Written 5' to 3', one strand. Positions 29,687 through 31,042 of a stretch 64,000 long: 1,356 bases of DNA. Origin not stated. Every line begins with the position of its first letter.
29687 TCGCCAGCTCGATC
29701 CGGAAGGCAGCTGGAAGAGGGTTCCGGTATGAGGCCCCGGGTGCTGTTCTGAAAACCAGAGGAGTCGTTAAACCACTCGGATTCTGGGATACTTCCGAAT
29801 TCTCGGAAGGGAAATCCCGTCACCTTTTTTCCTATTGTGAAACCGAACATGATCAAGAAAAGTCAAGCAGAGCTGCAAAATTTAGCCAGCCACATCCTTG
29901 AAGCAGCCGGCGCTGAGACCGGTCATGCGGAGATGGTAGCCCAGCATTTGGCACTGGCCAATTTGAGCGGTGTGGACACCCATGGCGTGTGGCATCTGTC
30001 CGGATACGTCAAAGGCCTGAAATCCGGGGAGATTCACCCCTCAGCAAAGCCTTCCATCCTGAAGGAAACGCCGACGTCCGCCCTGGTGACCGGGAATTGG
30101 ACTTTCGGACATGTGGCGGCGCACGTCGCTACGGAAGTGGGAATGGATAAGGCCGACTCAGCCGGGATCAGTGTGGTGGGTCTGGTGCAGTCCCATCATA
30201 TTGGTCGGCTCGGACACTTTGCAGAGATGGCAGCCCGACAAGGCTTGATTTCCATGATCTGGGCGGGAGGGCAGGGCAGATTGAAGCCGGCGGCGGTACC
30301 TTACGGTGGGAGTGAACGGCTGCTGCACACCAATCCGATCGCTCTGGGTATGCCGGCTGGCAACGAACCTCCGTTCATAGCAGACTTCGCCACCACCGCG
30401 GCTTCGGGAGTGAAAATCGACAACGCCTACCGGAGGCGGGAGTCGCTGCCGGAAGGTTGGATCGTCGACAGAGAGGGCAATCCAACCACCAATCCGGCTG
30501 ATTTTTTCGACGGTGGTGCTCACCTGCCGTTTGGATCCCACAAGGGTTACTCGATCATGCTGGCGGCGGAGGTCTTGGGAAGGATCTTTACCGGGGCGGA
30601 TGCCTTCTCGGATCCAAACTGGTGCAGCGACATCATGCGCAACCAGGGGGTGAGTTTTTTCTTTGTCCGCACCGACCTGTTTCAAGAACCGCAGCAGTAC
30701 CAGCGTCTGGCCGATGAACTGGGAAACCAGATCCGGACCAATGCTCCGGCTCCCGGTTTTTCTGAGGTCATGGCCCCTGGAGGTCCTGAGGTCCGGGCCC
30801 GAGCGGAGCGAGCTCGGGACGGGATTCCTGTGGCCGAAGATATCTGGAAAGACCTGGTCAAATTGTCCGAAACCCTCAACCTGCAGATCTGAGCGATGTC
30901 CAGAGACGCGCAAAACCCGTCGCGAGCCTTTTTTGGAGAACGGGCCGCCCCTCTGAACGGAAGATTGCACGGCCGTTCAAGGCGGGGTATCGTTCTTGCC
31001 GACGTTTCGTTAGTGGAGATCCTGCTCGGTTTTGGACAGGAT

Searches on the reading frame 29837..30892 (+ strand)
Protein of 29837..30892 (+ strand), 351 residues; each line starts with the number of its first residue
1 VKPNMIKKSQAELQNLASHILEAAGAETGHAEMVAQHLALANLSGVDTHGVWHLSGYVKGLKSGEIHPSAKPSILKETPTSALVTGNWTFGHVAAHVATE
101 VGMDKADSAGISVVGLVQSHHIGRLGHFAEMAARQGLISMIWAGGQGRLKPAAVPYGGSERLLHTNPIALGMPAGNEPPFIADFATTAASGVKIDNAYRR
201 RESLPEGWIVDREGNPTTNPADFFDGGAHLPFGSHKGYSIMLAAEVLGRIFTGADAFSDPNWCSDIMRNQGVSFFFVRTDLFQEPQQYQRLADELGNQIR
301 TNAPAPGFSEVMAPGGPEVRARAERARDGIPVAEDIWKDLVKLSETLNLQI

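Call 28: search_protein_families(library=pfam, proteins=[window:29837-30892:+], max_evalue=0.00001)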
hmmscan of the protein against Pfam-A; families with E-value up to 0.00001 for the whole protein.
window:29837-30892:+ (351 aa): 1 family
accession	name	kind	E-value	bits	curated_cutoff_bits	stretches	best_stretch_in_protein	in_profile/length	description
PF02615.19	Ldh_2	-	4.8e-97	325.5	38.8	1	10-340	3-332/333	Malate/L-lactate dehydrogenase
